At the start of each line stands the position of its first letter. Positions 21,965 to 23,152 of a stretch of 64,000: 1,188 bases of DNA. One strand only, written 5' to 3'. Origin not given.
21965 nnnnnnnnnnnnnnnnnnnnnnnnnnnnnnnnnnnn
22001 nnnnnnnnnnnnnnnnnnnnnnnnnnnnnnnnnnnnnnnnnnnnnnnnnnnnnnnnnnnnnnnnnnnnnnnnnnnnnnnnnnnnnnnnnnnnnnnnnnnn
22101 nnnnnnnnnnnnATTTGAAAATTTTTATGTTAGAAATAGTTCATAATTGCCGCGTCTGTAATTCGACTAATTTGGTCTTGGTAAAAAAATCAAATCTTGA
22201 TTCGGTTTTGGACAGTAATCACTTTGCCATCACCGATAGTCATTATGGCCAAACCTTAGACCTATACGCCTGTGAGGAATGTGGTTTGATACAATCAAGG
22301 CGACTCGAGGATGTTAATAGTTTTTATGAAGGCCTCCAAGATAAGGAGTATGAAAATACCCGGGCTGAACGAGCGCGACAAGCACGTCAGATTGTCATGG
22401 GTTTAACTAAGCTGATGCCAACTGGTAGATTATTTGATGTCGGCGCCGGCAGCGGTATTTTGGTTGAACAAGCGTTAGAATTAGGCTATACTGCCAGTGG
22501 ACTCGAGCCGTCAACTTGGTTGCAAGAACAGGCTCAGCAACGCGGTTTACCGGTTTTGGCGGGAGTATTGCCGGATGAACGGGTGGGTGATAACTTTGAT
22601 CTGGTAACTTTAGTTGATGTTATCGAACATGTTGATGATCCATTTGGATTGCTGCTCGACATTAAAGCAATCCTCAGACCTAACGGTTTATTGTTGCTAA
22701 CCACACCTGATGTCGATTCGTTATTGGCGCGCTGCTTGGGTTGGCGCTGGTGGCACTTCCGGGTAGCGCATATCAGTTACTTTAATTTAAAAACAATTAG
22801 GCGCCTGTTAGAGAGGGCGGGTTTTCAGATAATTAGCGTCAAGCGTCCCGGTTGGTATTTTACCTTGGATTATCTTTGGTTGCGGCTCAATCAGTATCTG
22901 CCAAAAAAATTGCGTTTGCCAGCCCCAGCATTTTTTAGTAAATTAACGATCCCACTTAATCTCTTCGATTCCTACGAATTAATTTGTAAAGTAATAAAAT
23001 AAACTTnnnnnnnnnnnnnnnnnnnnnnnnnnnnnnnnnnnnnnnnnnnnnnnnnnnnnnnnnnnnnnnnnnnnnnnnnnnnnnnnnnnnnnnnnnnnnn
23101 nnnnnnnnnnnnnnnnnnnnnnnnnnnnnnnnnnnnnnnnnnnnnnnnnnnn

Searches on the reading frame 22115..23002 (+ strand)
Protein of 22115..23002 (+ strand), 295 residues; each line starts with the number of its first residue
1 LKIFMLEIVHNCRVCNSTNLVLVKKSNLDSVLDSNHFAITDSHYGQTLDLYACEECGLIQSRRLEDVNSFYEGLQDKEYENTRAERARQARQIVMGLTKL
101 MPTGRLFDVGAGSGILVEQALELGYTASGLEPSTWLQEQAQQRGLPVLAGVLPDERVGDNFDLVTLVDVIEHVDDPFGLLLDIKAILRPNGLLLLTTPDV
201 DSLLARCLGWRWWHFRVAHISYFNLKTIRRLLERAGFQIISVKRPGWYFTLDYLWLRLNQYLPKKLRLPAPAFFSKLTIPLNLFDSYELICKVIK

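Call 3: search_protein_families(library=pfam, proteins=[window:22115-23002:+], max_evalue=0.01)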
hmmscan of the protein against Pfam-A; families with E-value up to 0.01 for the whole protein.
window:22115-23002:+ (295 aa): 7 families
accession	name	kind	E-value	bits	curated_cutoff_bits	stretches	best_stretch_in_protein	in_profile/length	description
PF13489.12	Methyltransf_23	-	9.3e-28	97.4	27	1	85-241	4-163/164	Methyltransferase domain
PF08241.18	Methyltransf_11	-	1.3e-09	39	21.2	1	108-194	2-94/95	Methyltransferase domain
PF08242.18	Methyltransf_12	-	1.4e-08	35.8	30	1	108-193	2-98/98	Methyltransferase domain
PF05219.18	DREV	-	7.3e-06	25.7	26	1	103-194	95-185/265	DREV methyltransferase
PF13649.12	Methyltransf_25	-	0.00013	23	27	1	108-191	3-97/97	Methyltransferase domain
PF13847.12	Methyltransf_31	-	0.0011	19.1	27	0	158-201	71-116/145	Methyltransferase domain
PF08421.16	Methyltransf_13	-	0.002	18.7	31.3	1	12-66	1-57/62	Putative zinc binding domain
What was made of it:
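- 22115..23002 (+): SAM-dependent methyltransferase (Methyltransf_23) with an N-terminal 4-Cys zinc ribbon. The real start is probably the ATG at 22127. It is a conserved accessory gene of the module, and its substrate is inferred to be the lipid-linked ribose. Pfam PF13489 scores 97 bits, with a weak Methyltransf_13 zinc-domain hit (call 3).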

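Call 5: search_protein_families(library=ncbifam, proteins=[window:22115-23002:+], max_evalue=0.01)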
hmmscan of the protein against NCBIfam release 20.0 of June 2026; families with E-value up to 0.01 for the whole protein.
window:22115-23002:+ (295 aa): 9 families
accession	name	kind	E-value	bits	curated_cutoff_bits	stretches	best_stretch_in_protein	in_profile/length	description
TIGR01983.1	UbiG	equivalog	1.2e-09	37.8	102.95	1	101-197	48-153/228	bifunctional 2-polyprenyl-6-hydroxyphenol methylase/3-demethylubiquinol 3-O-methyltransferase UbiG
NF045667.1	MTase_DVU1556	equivalog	5.5e-08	32.5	155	1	96-241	16-164/213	DVU_1556 family methyltransferase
TIGR00452.1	TIGR00452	equivalog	2.8e-05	23.1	275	1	139-241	165-266/316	tRNA 5-methoxyuridine(34)/uridine 5-oxyacetic acid(34) synthase CmoB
TIGR04345.1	ovoA_Cterm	equivalog_domain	0.00036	20.2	170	1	159-198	133-172/242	putative 4-mercaptohistidine N1-methyltransferase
NF011650.0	PRK15068.1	equivalog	0.00056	18.9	209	1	142-240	174-271/324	tRNA 5-methoxyuridine(34)/uridine 5-oxyacetic acid(34) synthase CmoB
NF043040.1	corrin_prot_MT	hypoth_equivalog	0.00084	18.8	180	0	88-143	28-82/216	corrinoid protein-associated methyltransferase CpaM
TIGR02072.1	BioC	equivalog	0.001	19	184.95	1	93-243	23-177/244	malonyl-ACP O-methyltransferase BioC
TIGR04074.1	bacter_Hen1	equivalog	0.002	16.7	340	0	92-199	272-395/462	3' terminal RNA ribose 2'-O-methyltransferase Hen1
NF008686.0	PRK11705.1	equivalog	0.0023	17.1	400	1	85-197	149-267/383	cyclopropane fatty acyl phospholipid synthase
